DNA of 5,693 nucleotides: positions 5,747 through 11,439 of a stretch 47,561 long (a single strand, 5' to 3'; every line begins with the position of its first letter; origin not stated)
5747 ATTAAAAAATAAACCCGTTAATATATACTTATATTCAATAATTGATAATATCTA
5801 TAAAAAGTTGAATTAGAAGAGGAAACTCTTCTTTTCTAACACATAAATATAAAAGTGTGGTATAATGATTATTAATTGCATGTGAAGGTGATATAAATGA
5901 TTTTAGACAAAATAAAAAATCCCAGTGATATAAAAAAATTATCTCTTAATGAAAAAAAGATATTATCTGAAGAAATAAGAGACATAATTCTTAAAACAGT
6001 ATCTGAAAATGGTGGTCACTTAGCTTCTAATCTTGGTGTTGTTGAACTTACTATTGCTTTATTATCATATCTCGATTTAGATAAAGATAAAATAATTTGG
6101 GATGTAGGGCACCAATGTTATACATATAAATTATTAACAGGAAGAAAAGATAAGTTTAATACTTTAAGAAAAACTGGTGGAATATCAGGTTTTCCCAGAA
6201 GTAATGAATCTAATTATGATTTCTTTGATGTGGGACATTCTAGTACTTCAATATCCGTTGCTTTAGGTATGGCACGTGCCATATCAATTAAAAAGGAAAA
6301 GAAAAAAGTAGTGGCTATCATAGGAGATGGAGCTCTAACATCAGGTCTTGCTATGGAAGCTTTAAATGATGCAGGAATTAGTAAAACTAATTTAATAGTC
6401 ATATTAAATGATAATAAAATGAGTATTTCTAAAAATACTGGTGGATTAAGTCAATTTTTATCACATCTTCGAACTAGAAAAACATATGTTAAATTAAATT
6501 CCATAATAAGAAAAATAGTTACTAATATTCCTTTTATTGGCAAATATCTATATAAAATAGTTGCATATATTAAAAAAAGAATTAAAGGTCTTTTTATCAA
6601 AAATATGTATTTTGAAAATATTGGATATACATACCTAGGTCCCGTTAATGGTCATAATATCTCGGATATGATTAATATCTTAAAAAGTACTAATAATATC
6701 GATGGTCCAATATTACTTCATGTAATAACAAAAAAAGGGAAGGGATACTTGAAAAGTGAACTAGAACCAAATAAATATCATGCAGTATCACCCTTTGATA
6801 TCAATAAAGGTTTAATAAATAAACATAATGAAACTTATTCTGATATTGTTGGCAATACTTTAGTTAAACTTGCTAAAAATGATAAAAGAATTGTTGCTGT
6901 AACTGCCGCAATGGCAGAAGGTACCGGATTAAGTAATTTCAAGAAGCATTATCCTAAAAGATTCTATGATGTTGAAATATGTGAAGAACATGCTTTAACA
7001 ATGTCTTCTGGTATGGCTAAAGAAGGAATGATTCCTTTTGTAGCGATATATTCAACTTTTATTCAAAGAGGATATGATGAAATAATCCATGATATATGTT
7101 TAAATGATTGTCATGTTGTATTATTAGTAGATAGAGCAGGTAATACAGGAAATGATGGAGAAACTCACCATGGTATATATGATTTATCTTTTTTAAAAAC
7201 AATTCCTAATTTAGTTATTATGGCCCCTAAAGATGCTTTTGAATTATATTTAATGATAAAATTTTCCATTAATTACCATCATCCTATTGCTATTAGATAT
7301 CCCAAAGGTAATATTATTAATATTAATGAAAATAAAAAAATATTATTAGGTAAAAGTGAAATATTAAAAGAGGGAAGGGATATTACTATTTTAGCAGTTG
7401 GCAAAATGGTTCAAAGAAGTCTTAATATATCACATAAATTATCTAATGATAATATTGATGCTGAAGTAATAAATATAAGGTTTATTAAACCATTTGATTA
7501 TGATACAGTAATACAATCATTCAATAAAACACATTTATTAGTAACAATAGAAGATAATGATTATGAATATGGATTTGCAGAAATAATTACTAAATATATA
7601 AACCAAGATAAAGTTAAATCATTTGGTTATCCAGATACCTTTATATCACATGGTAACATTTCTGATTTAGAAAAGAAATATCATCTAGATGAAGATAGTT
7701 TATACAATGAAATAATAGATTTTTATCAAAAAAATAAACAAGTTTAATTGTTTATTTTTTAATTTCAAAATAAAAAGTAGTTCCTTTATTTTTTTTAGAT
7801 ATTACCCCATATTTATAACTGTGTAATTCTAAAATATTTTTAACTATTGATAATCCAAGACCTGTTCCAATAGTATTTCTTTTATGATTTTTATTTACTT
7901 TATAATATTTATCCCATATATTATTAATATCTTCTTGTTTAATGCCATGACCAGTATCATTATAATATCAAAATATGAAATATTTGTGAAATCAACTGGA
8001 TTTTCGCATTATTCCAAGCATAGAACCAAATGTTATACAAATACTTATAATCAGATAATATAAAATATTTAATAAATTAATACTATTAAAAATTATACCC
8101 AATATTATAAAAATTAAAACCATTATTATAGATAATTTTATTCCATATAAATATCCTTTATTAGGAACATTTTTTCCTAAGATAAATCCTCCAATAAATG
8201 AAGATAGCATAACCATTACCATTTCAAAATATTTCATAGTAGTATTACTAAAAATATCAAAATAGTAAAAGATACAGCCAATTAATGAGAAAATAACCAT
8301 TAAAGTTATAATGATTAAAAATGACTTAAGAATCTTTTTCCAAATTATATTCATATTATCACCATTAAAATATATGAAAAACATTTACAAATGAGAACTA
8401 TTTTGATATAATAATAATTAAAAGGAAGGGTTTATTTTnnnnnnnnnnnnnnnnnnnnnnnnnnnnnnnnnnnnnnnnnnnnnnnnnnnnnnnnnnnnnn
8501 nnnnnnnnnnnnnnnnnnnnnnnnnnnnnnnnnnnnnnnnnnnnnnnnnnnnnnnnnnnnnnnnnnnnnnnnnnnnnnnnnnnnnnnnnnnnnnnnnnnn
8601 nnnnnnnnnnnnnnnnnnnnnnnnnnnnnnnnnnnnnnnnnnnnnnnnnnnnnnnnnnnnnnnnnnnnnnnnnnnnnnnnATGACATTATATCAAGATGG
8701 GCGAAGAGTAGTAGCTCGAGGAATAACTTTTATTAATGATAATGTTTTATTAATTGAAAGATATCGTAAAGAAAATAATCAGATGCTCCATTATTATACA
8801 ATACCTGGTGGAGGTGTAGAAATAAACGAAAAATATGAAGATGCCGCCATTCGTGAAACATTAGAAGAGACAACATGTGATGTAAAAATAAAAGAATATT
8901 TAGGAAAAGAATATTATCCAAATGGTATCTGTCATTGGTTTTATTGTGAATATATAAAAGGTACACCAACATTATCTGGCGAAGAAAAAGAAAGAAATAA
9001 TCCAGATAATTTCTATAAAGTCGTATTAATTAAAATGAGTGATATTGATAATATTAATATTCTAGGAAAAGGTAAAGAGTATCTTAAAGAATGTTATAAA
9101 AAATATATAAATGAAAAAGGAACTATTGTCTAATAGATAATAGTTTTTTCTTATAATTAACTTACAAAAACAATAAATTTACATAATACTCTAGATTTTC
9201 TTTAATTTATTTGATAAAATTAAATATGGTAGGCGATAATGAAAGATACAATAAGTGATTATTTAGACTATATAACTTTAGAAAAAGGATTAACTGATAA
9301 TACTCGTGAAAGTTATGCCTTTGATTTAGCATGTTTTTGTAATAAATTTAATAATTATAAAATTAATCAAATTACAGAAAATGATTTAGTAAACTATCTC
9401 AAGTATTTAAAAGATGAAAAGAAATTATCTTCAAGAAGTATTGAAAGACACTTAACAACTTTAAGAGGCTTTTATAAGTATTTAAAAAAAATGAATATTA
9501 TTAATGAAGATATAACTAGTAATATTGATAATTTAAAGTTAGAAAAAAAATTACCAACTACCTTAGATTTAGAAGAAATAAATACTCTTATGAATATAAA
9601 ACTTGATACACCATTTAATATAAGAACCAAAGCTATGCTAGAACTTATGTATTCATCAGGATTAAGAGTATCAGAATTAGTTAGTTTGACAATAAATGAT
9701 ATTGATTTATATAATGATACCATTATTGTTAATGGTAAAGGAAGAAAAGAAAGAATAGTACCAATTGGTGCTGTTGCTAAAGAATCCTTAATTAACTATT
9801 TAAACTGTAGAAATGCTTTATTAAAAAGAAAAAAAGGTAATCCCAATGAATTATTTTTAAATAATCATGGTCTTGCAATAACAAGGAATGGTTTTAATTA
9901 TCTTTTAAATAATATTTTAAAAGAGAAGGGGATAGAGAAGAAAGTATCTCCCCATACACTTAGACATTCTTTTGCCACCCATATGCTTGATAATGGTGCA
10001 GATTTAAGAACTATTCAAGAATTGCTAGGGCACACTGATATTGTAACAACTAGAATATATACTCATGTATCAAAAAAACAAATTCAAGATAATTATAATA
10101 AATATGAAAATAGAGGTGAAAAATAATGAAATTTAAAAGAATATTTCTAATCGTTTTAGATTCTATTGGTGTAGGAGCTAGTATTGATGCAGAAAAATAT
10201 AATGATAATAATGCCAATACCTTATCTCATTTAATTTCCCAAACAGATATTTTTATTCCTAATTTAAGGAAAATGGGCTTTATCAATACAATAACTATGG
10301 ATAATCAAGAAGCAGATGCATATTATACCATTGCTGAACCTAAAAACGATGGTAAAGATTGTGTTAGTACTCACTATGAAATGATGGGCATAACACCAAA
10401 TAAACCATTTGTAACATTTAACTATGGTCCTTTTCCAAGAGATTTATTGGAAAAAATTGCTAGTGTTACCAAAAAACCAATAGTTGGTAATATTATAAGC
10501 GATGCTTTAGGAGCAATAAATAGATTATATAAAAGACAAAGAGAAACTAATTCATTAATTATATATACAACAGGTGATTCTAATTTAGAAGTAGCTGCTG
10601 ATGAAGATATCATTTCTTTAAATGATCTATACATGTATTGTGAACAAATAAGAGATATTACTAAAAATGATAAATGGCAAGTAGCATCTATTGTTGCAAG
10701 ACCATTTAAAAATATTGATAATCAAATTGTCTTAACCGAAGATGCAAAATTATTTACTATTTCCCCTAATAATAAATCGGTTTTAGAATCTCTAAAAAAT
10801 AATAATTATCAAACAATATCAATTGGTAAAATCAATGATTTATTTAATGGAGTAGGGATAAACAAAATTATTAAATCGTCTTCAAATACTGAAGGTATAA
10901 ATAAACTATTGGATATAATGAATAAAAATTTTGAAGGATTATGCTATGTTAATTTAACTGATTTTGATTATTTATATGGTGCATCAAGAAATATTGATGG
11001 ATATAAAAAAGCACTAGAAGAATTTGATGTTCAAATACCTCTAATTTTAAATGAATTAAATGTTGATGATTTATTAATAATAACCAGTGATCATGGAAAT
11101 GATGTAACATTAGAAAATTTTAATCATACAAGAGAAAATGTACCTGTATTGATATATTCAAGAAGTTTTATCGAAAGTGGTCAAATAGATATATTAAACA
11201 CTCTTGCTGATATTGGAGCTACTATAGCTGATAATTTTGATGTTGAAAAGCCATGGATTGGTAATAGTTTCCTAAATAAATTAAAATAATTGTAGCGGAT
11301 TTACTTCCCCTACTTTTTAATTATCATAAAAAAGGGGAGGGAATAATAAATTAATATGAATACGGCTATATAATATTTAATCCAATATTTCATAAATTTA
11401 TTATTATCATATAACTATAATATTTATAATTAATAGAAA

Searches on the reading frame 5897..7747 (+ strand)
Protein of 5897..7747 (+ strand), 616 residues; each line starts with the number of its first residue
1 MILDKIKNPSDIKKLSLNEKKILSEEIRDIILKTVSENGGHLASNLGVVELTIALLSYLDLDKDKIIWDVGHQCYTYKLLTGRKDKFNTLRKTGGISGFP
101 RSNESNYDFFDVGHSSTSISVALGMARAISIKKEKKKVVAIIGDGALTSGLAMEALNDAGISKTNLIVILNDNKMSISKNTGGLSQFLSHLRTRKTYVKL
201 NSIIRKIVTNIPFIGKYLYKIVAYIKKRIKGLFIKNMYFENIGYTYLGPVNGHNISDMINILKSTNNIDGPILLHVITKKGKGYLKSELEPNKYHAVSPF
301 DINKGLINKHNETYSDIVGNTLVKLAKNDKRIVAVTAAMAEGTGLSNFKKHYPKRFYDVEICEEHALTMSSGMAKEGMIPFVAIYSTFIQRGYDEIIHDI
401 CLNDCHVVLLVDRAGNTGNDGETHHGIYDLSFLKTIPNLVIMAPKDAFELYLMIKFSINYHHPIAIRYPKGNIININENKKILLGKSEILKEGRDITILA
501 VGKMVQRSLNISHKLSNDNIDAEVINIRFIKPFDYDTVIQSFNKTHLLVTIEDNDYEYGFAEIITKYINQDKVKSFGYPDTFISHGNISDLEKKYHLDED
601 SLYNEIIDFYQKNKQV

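Call 7: search_protein_families(library=pfam, proteins=[window:5897-7747:+], max_evalue=0.001)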
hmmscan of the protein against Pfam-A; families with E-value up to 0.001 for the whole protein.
window:5897-7747:+ (616 aa): 6 families
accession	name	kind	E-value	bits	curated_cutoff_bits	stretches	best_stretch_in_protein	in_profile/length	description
PF13292.11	DXP_synthase_N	-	8.2e-113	376.7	21.2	1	3-278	1-274/274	1-deoxy-D-xylulose-5-phosphate synthase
PF02779.29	Transket_pyr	-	2.6e-39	135.1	27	1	313-472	4-171/174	Transketolase, pyrimidine binding domain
PF02780.25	Transketolase_C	-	3e-29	101.9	25.9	1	485-601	1-123/124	Transketolase, C-terminal domain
PF00676.26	E1_dh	-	4.2e-06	26.4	22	1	115-178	103-166/300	Dehydrogenase E1 component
PF02775.26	TPP_enzyme_C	-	4.2e-05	23.8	21.9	1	117-175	28-84/151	Thiamine pyrophosphate enzyme, C-terminal TPP binding domain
PF00456.26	Transketolase_N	-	0.00064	19.3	22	0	136-182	145-192/334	Transketolase, thiamine diphosphate binding domain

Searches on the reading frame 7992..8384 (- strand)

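Call 7: search_protein_families(library=pfam, proteins=[window:7992-8384:-], max_evalue=0.001)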
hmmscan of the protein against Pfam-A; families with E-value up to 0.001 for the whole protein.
window:7992-8384:- (130 aa): 1 family
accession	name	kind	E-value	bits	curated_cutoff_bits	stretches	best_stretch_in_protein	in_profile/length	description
PF12670.12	DUF3792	-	1.3e-12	48.3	31.3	1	16-124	3-115/115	Protein of unknown function (DUF3792)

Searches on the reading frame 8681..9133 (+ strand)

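Call 7: search_protein_families(library=pfam, proteins=[window:8681-9133:+], max_evalue=0.001)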
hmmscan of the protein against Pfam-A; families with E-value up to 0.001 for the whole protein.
window:8681-9133:+ (150 aa): 1 family
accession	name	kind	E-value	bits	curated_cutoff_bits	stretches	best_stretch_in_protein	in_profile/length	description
PF00293.34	NUDIX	-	1.2e-14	54.9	21.1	1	9-104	2-101/134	NUDIX domain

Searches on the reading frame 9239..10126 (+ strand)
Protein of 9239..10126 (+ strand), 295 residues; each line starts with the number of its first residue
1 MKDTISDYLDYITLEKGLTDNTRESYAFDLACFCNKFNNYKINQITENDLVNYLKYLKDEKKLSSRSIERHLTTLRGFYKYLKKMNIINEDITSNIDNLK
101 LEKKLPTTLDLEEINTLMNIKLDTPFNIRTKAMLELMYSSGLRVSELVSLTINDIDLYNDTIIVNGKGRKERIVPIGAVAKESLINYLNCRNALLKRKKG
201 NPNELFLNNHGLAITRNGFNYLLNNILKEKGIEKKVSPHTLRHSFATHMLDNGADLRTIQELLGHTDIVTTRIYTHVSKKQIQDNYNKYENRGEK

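Call 7: search_protein_families(library=pfam, proteins=[window:9239-10126:+], max_evalue=0.001)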
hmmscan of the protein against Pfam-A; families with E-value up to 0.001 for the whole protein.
window:9239-10126:+ (295 aa): 6 families
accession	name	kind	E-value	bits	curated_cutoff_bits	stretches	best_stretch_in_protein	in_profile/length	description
PF00589.27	Phage_integrase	-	5.8e-49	166.6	27.1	1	109-280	3-171/172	Phage integrase family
PF02899.23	Phage_int_SAM_1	-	3.3e-16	59.8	22.3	1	5-84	1-81/83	Phage integrase, N-terminal SAM-like domain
PF13495.12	Phage_int_SAM_4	-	3e-11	44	27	1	10-84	7-80/85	Phage integrase, N-terminal SAM-like domain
PF13102.12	Phage_int_SAM_5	-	0.00036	21.3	22.3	0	25-92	27-92/98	Phage integrase SAM-like domain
PF24624.1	Int_N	-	0.00066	20.8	27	0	16-90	16-89/100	Phage integrase, N-terminal domain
PF00521.26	DNA_topoisoIV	-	0.00078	18.8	31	0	31-124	297-390/432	DNA gyrase/topoisomerase IV, subunit A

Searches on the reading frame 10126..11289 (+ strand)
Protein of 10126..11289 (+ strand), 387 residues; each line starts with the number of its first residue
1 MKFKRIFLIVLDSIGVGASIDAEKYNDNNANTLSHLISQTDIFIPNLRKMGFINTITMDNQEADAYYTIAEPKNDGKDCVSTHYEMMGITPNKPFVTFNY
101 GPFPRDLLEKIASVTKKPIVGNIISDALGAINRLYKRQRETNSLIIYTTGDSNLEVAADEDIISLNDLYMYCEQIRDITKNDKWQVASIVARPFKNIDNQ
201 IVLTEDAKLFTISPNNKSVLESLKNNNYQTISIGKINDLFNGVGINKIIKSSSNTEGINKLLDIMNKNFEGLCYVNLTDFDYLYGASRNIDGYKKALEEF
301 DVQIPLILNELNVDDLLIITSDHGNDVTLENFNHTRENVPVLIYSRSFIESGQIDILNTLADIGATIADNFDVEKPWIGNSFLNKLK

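Call 7: search_protein_families(library=pfam, proteins=[window:10126-11289:+], max_evalue=0.001)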
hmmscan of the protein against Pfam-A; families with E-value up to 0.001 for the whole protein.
window:10126-11289:+ (387 aa): 1 family
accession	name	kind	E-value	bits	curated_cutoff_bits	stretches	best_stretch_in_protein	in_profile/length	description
PF01676.23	Metalloenzyme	-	6.9e-37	127.7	24.3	1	4-375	1-252/252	Metalloenzyme superfamily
